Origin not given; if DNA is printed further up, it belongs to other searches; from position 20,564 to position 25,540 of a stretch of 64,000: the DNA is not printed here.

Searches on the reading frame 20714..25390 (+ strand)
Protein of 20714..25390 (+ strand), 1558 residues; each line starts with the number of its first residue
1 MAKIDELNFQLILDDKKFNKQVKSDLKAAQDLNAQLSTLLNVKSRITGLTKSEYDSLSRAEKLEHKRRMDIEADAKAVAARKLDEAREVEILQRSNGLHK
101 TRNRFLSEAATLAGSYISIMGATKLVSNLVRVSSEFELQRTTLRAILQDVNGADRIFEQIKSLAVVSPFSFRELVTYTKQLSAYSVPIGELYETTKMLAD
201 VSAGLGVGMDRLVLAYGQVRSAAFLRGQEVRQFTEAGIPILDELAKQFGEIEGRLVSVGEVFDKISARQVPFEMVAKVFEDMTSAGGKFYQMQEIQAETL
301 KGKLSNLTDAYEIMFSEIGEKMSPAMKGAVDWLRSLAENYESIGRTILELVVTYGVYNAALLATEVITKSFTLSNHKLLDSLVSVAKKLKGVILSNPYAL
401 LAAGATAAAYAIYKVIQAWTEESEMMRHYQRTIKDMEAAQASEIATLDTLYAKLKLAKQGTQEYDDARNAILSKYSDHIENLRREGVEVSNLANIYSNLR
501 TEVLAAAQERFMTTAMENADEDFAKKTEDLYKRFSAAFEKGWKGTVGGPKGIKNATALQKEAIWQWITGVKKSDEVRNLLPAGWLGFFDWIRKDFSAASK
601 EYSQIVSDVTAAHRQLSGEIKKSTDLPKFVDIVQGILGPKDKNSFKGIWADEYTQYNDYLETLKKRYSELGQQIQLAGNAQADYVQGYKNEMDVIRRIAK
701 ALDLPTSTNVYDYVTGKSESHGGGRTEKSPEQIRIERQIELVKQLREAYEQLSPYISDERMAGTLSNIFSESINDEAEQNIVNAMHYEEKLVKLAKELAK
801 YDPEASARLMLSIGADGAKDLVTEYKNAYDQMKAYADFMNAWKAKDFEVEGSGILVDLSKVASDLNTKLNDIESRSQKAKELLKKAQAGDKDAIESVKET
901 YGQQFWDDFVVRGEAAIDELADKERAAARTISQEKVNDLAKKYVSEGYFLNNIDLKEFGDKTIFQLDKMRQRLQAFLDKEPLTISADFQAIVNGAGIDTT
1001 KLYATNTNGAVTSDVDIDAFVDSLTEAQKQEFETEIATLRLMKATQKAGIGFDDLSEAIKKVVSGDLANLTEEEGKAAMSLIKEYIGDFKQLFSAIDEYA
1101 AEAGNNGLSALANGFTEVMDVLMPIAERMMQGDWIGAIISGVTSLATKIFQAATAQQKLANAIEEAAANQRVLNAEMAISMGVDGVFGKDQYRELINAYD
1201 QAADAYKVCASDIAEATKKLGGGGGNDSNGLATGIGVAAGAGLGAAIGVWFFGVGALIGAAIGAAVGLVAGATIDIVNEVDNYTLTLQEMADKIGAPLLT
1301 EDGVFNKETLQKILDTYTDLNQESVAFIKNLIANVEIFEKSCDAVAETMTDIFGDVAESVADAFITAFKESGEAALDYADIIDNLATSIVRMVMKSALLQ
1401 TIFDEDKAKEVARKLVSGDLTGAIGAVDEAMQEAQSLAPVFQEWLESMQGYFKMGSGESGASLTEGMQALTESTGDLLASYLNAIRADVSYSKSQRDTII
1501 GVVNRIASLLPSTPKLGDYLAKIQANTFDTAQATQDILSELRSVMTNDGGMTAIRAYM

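Call 11: search_protein_families(library=phrogs, proteins=[window:20714-25390:+])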
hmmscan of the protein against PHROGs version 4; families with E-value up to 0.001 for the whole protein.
window:20714-25390:+ (1558 aa): 5 families
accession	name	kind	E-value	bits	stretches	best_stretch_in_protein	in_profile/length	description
phrog_9959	-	tail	8e-93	313.1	3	109-372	54-308/1708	tail length tape measure protein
phrog_1272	-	tail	2.6e-09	36.4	2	280-681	512-919/1606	tail length tape measure protein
phrog_28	-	tail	6e-09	36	1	291-414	542-675/1228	tail length tape measure protein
phrog_29251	-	tail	5.1e-08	33.1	1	162-337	84-248/560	tail length tape measure protein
phrog_1716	-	tail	4e-05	23.3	1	92-186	49-143/943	tail length tape measure protein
